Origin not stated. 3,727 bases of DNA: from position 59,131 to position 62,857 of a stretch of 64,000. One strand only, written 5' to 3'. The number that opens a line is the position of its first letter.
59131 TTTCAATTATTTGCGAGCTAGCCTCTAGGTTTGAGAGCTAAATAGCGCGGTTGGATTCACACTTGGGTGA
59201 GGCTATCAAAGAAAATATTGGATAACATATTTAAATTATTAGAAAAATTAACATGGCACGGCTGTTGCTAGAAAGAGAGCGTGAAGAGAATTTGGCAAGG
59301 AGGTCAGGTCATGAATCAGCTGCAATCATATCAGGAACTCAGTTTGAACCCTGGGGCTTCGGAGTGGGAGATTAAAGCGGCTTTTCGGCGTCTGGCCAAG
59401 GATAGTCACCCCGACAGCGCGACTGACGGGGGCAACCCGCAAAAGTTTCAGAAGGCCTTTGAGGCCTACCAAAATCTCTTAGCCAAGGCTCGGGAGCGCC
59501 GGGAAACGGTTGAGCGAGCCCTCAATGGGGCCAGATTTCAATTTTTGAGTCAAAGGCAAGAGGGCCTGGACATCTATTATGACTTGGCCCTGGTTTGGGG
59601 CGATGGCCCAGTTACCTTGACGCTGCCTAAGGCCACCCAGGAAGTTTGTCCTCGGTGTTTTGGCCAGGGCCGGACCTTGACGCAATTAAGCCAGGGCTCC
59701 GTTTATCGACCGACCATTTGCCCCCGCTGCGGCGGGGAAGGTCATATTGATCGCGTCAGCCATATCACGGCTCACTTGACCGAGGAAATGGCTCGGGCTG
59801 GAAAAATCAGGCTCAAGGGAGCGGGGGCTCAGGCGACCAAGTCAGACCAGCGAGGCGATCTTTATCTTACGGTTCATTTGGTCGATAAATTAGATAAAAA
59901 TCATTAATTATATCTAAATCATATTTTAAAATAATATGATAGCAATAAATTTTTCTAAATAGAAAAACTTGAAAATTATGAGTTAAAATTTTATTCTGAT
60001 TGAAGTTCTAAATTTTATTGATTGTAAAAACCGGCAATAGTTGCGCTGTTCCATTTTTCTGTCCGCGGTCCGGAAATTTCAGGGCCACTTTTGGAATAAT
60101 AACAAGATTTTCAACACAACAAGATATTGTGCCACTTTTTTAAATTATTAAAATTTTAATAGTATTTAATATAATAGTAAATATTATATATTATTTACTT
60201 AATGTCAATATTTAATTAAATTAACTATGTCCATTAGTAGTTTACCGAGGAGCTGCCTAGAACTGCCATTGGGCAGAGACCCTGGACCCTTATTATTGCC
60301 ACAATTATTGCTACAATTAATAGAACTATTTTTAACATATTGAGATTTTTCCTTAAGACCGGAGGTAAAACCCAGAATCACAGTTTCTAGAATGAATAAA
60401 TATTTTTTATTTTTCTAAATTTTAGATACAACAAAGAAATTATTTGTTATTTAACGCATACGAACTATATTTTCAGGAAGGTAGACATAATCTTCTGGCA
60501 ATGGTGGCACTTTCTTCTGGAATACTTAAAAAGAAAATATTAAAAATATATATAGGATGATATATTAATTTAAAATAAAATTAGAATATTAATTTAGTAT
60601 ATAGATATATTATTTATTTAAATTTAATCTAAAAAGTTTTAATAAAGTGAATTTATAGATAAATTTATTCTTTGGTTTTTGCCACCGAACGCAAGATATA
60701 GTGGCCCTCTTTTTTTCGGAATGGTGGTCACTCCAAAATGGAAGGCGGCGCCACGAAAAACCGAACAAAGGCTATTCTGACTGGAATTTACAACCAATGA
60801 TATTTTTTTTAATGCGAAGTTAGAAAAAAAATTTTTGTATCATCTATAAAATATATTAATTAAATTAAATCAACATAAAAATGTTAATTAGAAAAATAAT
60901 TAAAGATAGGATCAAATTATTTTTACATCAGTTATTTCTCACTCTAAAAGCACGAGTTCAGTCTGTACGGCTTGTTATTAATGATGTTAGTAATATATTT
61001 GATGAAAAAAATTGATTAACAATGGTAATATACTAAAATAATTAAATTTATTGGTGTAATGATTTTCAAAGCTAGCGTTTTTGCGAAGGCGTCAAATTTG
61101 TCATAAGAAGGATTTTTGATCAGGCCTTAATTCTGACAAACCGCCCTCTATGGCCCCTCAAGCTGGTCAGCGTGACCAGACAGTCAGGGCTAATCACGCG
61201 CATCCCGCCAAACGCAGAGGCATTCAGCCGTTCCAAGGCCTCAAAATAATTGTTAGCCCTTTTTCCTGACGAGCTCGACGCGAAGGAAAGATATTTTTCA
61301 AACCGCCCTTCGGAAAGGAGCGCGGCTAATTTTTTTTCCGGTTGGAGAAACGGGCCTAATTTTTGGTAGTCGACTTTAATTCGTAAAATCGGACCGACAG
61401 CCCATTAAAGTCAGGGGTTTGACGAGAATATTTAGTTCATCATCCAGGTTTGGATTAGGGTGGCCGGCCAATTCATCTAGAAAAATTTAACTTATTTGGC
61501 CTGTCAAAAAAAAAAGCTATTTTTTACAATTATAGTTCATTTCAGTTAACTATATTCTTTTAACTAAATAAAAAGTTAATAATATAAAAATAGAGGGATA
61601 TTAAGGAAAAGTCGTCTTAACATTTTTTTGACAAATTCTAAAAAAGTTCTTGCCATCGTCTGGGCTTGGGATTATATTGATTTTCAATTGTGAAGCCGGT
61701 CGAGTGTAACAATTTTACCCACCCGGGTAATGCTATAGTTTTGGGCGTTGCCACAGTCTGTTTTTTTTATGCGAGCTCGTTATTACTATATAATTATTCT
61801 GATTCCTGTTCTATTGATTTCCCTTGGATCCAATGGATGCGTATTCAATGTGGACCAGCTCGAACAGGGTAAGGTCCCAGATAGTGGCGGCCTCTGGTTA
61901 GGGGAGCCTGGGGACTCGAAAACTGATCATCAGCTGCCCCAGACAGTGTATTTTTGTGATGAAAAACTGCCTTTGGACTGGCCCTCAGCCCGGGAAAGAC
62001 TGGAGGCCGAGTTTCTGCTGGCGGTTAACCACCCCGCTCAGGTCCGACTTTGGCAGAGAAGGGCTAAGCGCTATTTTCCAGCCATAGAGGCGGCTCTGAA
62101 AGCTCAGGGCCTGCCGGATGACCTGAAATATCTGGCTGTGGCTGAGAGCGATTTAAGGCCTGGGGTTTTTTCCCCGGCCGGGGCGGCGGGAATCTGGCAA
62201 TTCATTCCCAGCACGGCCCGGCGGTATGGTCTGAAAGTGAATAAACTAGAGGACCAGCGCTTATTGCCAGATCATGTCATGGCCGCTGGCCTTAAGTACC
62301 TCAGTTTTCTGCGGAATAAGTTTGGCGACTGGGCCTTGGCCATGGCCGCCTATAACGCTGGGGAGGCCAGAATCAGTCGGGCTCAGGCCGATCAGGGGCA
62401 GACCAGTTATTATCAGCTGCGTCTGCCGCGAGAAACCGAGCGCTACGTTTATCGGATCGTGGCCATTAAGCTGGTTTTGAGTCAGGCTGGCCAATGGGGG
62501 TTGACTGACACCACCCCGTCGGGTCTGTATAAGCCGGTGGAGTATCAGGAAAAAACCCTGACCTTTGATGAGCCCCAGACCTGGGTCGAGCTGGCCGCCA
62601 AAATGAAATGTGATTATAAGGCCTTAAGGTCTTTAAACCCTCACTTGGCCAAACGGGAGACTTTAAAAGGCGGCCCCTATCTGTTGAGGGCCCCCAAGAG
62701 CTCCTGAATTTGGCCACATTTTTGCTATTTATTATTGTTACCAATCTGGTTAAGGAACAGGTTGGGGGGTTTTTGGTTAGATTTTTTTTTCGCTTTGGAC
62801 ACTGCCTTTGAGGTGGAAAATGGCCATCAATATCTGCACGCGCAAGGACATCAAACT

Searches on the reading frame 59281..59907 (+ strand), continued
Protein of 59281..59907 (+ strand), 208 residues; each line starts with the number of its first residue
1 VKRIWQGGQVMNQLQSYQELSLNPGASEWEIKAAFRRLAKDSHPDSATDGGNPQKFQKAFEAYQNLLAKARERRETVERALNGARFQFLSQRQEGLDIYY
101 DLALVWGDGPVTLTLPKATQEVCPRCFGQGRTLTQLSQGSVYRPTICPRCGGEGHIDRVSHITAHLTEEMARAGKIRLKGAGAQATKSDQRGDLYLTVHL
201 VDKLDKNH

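Call 87: find_homologous_proteins(query=A9, max_evalue=1e-12)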
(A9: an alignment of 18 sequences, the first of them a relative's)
Query A9 (18 sequences) (207 aa, profile of the alignment): 479 proteins with E <= 1e-12 among 4993 candidates; the best 120 are listed.
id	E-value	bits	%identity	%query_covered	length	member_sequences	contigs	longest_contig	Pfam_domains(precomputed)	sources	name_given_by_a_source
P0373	2.3e-65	238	46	96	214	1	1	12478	PF00226.37,PF00684.26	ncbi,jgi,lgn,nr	ncbi:MAG: DnaJ domain-containing protein [Candidatus Adiutrix sp.]|jgi:DnaJ-class molecular chaperon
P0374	1.4e-63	232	46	99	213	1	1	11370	PF00226.37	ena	-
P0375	1.4e-63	232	44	97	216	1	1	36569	PF00226.37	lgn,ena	-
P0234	2.4e-63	232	44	94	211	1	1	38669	PF00226.37,PF00684.26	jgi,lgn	jgi:DnaJ-class molecular chaperone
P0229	4.9e-63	230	100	100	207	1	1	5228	PF00226.37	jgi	jgi:DnaJ-class molecular chaperone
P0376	6.9e-63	230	45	94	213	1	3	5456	PF00226.37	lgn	-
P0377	7.8e-63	230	49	94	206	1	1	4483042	PF00226.37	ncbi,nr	ncbi:hypothetical protein C4J81_02925 [Deltaproteobacteria bacterium Smac51]|nr:hypothetical protein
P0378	1.4e-62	229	48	97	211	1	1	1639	PF00226.37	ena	-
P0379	2.6e-62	228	48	94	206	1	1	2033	PF00226.37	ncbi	-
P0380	3.1e-62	228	46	96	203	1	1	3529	PF00226.37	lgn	-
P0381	3.3e-62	228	45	97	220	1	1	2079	PF00226.37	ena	-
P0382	4.0e-62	228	46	97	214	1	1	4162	PF00226.37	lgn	-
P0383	5.7e-62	227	43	97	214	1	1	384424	PF00226.37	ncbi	-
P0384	6.7e-62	227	47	97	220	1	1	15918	PF00226.37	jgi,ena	-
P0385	8.4e-62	226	45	97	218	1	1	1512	PF00226.37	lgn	-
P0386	1.3e-60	223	46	96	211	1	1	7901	PF00226.37,PF00684.26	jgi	jgi:molecular chaperone DnaJ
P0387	5.9e-60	220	46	96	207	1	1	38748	PF00226.37,PF00684.26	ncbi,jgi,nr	ncbi:MAG: DnaJ domain-containing protein [Deltaproteobacteria bacterium]|jgi:DnaJ-class molecular ch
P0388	1.6e-59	219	43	96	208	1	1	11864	PF00226.37,PF00684.26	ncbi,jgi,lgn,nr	ncbi:MAG: DnaJ domain-containing protein [Deltaproteobacteria bacterium]|jgi:DnaJ-class molecular ch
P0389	4.7e-59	217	42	98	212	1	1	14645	PF00226.37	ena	-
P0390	7.5e-59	217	45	96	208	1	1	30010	PF00226.37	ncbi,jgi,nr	ncbi:MAG: DnaJ domain-containing protein [Deltaproteobacteria bacterium]|jgi:DnaJ-class molecular ch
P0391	8.2e-59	217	58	100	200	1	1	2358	PF00226.37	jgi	jgi:DnaJ-class molecular chaperone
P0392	1.4e-58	216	46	94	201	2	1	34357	PF00226.37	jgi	jgi:DnaJ-class molecular chaperone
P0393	2.8e-58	215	61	96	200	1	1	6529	PF00226.37,PF00684.26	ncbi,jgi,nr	ncbi:MAG: DnaJ domain-containing protein [Deltaproteobacteria bacterium]|jgi:DnaJ-class molecular ch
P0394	5.0e-57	211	61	96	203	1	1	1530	PF00226.37,PF00684.26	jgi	jgi:DnaJ-class molecular chaperone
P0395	8.9e-57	210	55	96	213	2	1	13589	PF00226.37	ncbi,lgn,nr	ncbi:MAG: DnaJ domain-containing protein [Deltaproteobacteria bacterium]|nr:DnaJ domain-containing p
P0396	1.2e-56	210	56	97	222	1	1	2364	PF00226.37,PF00684.26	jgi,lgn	jgi:DnaJ-class molecular chaperone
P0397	1.4e-56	209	58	96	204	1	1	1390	PF00226.37,PF00684.26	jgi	jgi:DnaJ-class molecular chaperone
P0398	2.6e-56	209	53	97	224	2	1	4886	PF00226.37,PF00684.26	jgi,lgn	jgi:DnaJ-class molecular chaperone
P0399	4.4e-56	208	42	96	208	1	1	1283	PF00226.37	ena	-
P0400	9.7e-56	207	54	97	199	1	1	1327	PF00226.37,PF00684.26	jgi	jgi:DnaJ-class molecular chaperone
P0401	1.8e-55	206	56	95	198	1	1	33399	PF00226.37,PF00684.26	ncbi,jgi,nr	ncbi:MAG: DnaJ domain-containing protein [Deltaproteobacteria bacterium]|jgi:DnaJ-class molecular ch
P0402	5.2e-55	204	58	96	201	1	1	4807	PF00226.37,PF00684.26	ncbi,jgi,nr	ncbi:MAG: DnaJ domain-containing protein [Deltaproteobacteria bacterium]|jgi:DnaJ-class molecular ch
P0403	3.8e-54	201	56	96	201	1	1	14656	PF00226.37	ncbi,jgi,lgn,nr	ncbi:MAG: DnaJ domain-containing protein [Deltaproteobacteria bacterium]|jgi:DnaJ-class molecular ch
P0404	4.4e-54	201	56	97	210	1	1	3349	PF00226.37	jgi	jgi:DnaJ-class molecular chaperone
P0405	4.9e-54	201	56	96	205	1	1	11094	PF00226.37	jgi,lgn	jgi:molecular chaperone DnaJ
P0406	5.1e-54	201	62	100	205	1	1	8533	PF00226.37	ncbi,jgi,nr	ncbi:MAG: DnaJ domain-containing protein [Deltaproteobacteria bacterium]|jgi:DnaJ-class molecular ch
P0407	5.3e-54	201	41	97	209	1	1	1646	PF00226.37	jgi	jgi:DnaJ-class molecular chaperone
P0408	6.5e-54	201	58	97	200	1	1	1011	PF00226.37,PF00684.26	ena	-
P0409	8.8e-54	200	55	97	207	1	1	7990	PF00226.37,PF00684.26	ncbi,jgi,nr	ncbi:MAG: DnaJ domain-containing protein [Deltaproteobacteria bacterium]|jgi:DnaJ-class molecular ch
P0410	1.2e-53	200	57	97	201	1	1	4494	PF00226.37,PF00684.26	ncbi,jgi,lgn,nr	ncbi:MAG: DnaJ domain-containing protein [Deltaproteobacteria bacterium]|jgi:DnaJ-class molecular ch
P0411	1.9e-53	199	49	98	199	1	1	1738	PF00226.37,PF00684.26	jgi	-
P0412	2.8e-53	199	60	97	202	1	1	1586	PF00226.37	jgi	jgi:DnaJ-class molecular chaperone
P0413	4.3e-53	198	62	98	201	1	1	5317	PF00226.37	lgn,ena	-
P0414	4.4e-52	195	58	97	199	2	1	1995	PF00226.37,PF00684.26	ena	-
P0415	4.5e-52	195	58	97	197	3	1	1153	PF00226.37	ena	-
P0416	1.7e-51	193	59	97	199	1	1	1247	PF00226.37,PF00684.26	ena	-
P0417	5.6e-50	188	35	91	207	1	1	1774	PF00226.37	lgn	-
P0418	6.1e-50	188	58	97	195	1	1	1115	PF00226.37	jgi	jgi:DnaJ-class molecular chaperone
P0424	2.2e-44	170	33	61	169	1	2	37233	-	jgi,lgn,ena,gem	jgi:DnaJ-class molecular chaperone with C-terminal Zn finger domain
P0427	2.2e-39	153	33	57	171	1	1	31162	-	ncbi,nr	ncbi:hypothetical protein LJB99_00665 [Deltaproteobacteria bacterium OttesenSCG-928-K17]|nr:hypothet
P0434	5.6e-30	122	25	89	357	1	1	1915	PF00226.37,PF00684.26,PF01556.24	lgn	-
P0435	4.3e-29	120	23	89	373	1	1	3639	PF00226.37,PF27439.1,PF15777.11,PF00684.26,PF01556.24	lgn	-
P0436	2.2e-28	117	26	72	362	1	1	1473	PF00226.37,PF15777.11,PF00684.26,PF01556.24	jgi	jgi:molecular chaperone DnaJ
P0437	3.1e-28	117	52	13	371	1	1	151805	PF00226.37,PF00684.26,PF01556.24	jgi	jgi:molecular chaperone DnaJ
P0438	3.5e-28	117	25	89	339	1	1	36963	PF00226.37,PF01556.24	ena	-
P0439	7.9e-28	115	32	40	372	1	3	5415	PF00226.37,PF27659.1,PF15777.11,PF00684.26,PF01556.24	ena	-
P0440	1.4e-27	115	35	36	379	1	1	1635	PF00226.37,PF27659.1,PF15777.11,PF00684.26,PF01556.24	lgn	-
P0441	1.5e-27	115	24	94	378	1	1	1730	PF00226.37,PF27659.1,PF00684.26,PF01556.24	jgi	jgi:molecular chaperone DnaJ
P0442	1.9e-27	114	50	15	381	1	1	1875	PF00226.37,PF00684.26,PF01556.24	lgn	-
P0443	3.0e-27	114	24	89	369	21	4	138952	PF00226.37,PF15777.11,PF00684.26,PF01556.24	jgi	jgi:molecular chaperone DnaJ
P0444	1.1e-26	112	38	37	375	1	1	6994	PF00226.37,PF15777.11,PF00684.26,PF01556.24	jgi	jgi:molecular chaperone DnaJ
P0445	1.5e-26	111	38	37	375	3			PF00226.37,PF15777.11,PF00684.26,PF01556.24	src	-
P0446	1.6e-26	111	38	38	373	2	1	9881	PF00226.37,PF00684.26,PF01556.24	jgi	jgi:molecular chaperone DnaJ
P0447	2.3e-26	111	39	37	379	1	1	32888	PF00226.37,PF15777.11,PF00684.26,PF01556.24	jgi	jgi:molecular chaperone DnaJ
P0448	2.4e-26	111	34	23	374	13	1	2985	PF00226.37,PF15777.11,PF00684.26,PF01556.24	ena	-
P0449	2.6e-26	111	35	38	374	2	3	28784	PF00226.37,PF15777.11,PF00684.26,PF01556.24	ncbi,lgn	-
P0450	3.6e-26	110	33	41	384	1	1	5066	PF00226.37,PF15777.11,PF00684.26,PF01556.24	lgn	-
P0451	4.0e-26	110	38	37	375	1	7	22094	PF00226.37,PF15777.11,PF00684.26,PF01556.24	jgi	jgi:molecular chaperone DnaJ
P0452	4.7e-26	110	36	37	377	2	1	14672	PF00226.37,PF15777.11,PF00684.26,PF01556.24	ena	-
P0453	6.1e-26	109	36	37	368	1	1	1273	PF00226.37,PF15777.11,PF00684.26,PF01556.24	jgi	jgi:molecular chaperone DnaJ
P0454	1.1e-25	109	28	36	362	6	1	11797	PF00226.37,PF27659.1,PF00684.26,PF01556.24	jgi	-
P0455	1.2e-25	108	40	37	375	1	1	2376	PF00226.37,PF15777.11,PF00684.26,PF01556.24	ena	-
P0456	1.2e-25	108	27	70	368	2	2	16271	PF00226.37,PF15777.11,PF00684.26,PF01556.24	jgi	jgi:molecular chaperone DnaJ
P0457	1.5e-25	108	37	27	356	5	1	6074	PF00226.37,PF00684.26,PF01556.24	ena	-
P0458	1.9e-25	108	29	39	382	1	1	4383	PF00226.37,PF00684.26,PF01556.24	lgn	-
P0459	3.0e-25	107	24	91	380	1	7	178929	PF00226.37,PF00684.26,PF01556.24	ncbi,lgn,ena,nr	ncbi:MAG: molecular chaperone DnaJ [Bacilli bacterium]|nr:molecular chaperone DnaJ [Bacilli bacteriu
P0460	3.1e-25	107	35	37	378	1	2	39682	PF00226.37,PF00684.26,PF01556.24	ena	-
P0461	3.1e-25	107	25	91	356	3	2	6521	PF00226.37,PF00684.26,PF01556.24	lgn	-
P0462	3.4e-25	107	38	37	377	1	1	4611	PF00226.37,PF15777.11,PF00684.26,PF01556.24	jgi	jgi:molecular chaperone DnaJ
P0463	3.9e-25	107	33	39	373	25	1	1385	PF00226.37,PF15777.11,PF00684.26,PF01556.24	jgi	jgi:molecular chaperone DnaJ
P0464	4.6e-25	106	29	70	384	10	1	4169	PF00226.37,PF15777.11,PF00684.26,PF01556.24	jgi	jgi:molecular chaperone DnaJ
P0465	4.8e-25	106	28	41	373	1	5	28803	PF00226.37,PF00684.26,PF01556.24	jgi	jgi:molecular chaperone DnaJ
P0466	7.0e-25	106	26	91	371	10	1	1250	PF00226.37,PF15777.11,PF00684.26,PF01556.24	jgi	jgi:molecular chaperone DnaJ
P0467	7.7e-25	106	38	37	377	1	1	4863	PF00226.37,PF15777.11,PF00684.26,PF01556.24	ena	-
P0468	7.9e-25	106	36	37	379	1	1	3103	PF00226.37,PF15777.11,PF00684.26,PF01556.24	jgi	jgi:molecular chaperone DnaJ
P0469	7.9e-25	106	36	37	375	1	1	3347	PF00226.37,PF15777.11,PF00684.26,PF01556.24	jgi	-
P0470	8.0e-25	106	32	36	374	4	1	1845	PF00226.37,PF27439.1,PF00684.26,PF01556.24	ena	-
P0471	9.2e-25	105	25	89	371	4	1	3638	PF00226.37,PF15777.11,PF00684.26,PF01556.24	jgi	-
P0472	9.3e-25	105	36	37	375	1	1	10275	PF00226.37,PF15777.11,PF00684.26,PF01556.24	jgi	jgi:molecular chaperone DnaJ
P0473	1.1e-24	105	23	89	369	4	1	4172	PF00226.37,PF15777.11,PF00684.26,PF01556.24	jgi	jgi:molecular chaperone DnaJ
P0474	1.2e-24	105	26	93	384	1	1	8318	PF00226.37,PF27659.1,PF15777.11,PF00684.26,PF01556.24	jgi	jgi:molecular chaperone DnaJ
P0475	1.2e-24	105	25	89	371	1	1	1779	PF00226.37,PF15777.11,PF00684.26,PF01556.24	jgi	jgi:molecular chaperone DnaJ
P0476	1.3e-24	105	35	36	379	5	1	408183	PF00226.37,PF27439.1,PF00684.26,PF01556.24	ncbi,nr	ncbi:MAG: molecular chaperone DnaJ [Rhodospirillaceae bacterium]|nr:molecular chaperone DnaJ [Rhodos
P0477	1.9e-24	104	36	37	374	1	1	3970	PF00226.37,PF15777.11,PF00684.26,PF01556.24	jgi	jgi:molecular chaperone DnaJ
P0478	1.9e-24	104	28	41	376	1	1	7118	PF00226.37,PF15777.11,PF00684.26,PF01556.24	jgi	jgi:molecular chaperone DnaJ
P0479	2.0e-24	104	38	37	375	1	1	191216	PF00226.37,PF15777.11,PF00684.26,PF01556.24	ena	-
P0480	2.0e-24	104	36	37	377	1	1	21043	PF00226.37,PF00684.26,PF01556.24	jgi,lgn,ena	-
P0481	2.1e-24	104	36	37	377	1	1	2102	PF00226.37,PF15777.11,PF00684.26,PF01556.24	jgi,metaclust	metaclust:\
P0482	2.4e-24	104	25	89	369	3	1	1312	PF00226.37,PF15777.11,PF00684.26,PF01556.24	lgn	-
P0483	3.0e-24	104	24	91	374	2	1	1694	PF00226.37,PF27439.1,PF00684.26,PF01556.24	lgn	-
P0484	3.7e-24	103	28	85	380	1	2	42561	PF00226.37,PF15777.11,PF00684.26,PF01556.24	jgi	jgi:molecular chaperone DnaJ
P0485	4.2e-24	103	38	37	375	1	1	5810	PF00226.37,PF15777.11,PF00684.26,PF01556.24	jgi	jgi:molecular chaperone DnaJ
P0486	4.3e-24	103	36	37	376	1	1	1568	PF00226.37,PF15777.11,PF00684.26,PF01556.24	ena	-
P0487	4.6e-24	103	38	37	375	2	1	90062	PF00226.37,PF15777.11,PF00684.26,PF01556.24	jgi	jgi:molecular chaperone DnaJ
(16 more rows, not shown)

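Call 88: find_encoding_contigs(protein=P0377, flank=10000, max_places=2)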
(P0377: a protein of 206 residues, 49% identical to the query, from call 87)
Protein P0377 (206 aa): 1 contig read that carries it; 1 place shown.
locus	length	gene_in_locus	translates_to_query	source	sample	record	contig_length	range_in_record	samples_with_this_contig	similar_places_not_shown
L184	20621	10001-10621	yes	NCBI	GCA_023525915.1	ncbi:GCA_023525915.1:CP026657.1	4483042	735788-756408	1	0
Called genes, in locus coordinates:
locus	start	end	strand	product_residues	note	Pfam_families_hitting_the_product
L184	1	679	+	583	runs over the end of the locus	PF14827:dCache_3, PF17203:sCache_3_2 (weak), PF17201:Cache_3-Cache_2, PF17202:sCache_3_3, PF00015:MCPsignal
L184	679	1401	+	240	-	PF00037:Fer4 (faint), PF12837:Fer4_6 (faint), PF12838:Fer4_7, PF13484:Fer4_16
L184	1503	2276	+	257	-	PF00702:Hydrolase (faint), PF05116:S6PP (faint), PF08282:Hydrolase_3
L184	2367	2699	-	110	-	-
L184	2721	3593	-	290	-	PF00491:Arginase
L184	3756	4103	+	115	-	PF01638:HxlR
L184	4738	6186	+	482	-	PF03315:SDH_beta, PF03313:SDH_alpha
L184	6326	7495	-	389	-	PF00691:OmpA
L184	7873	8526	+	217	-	PF00226:DnaJ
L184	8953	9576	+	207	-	PF00226:DnaJ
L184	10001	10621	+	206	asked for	PF00226:DnaJ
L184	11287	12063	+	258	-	PF03591:AzlC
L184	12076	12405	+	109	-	PF05437:AzlD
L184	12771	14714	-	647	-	PF00015:MCPsignal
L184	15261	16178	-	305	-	PF24827:AstE_AspA_cat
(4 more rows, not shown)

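Call 89: find_encoding_contigs(protein=P0427, flank=10000, max_places=2)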
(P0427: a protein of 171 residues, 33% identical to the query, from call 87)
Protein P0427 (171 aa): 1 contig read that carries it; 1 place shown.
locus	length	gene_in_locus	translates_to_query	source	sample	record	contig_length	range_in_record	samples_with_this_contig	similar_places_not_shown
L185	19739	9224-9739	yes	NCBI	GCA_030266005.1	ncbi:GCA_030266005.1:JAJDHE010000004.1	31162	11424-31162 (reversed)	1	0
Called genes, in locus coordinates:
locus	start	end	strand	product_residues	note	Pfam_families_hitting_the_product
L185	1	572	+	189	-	?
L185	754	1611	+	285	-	-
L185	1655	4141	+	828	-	PF00691:OmpA (weak)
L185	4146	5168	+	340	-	PF01965:DJ-1_PfpI, PF00165:HTH_AraC (weak), PF12833:HTH_18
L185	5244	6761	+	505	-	PF01656:CbiA, PF13500:AAA_26, PF07685:GATase_3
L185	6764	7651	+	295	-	PF00483:NTP_transferase, PF12804:NTP_transf_3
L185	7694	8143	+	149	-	-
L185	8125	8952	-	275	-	PF19842:YqeC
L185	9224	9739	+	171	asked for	-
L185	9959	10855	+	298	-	PF02129:Peptidase_S15 (faint), PF00561:Abhydrolase_1, PF12146:Hydrolase_4 (faint), PF12697:Abhydrolase_6 (weak)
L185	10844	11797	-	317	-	PF03279:Lip_A_acyltrans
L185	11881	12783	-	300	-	PF05661:DUF808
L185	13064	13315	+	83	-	-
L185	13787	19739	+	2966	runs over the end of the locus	-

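Call 90: find_encoding_contigs(protein=P0424, flank=10000, max_places=2)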
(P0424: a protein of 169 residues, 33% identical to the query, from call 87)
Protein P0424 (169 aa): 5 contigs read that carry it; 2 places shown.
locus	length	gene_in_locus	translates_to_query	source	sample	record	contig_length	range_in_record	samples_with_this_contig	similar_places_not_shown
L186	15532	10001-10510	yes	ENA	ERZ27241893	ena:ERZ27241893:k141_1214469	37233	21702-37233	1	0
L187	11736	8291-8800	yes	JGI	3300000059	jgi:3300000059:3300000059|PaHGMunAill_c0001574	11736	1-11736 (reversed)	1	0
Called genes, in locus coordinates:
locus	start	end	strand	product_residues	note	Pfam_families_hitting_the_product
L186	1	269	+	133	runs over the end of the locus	PF03551:PadR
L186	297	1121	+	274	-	PF00230:MIP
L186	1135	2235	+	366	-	PF02492:cobW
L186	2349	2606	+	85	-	-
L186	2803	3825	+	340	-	PF01965:DJ-1_PfpI, PF12833:HTH_18, PF00165:HTH_AraC (weak)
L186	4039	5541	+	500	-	PF01656:CbiA, PF13500:AAA_26, PF07685:GATase_3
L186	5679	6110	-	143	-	-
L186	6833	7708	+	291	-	PF00483:NTP_transferase, PF12804:NTP_transf_3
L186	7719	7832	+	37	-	-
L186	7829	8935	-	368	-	PF01966:HD, PF13286:HD_assoc (weak)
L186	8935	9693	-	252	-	PF19842:YqeC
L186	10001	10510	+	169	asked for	-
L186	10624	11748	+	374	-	PF00561:Abhydrolase_1, PF12146:Hydrolase_4 (faint), PF12697:Abhydrolase_6 (weak)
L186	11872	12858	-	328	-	PF03279:Lip_A_acyltrans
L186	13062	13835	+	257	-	PF00037:Fer4 (faint), PF12837:Fer4_6 (weak), PF13237:Fer4_10 (weak), PF14697:Fer4_21 (faint), PF13187:Fer4_9 (weak), PF27217:AF_0155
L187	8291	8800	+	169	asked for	-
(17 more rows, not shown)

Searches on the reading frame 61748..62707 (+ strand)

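Call 44: search_protein_families(library=pfam, proteins=[window:61748-62707:+], max_evalue=0.0001)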
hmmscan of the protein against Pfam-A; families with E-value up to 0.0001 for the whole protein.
window:61748-62707:+ (319 aa): 1 family
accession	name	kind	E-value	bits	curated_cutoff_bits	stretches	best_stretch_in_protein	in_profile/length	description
PF01464.25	SLT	-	7.1e-25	87.3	21.3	1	112-221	3-113/117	Transglycosylase SLT domain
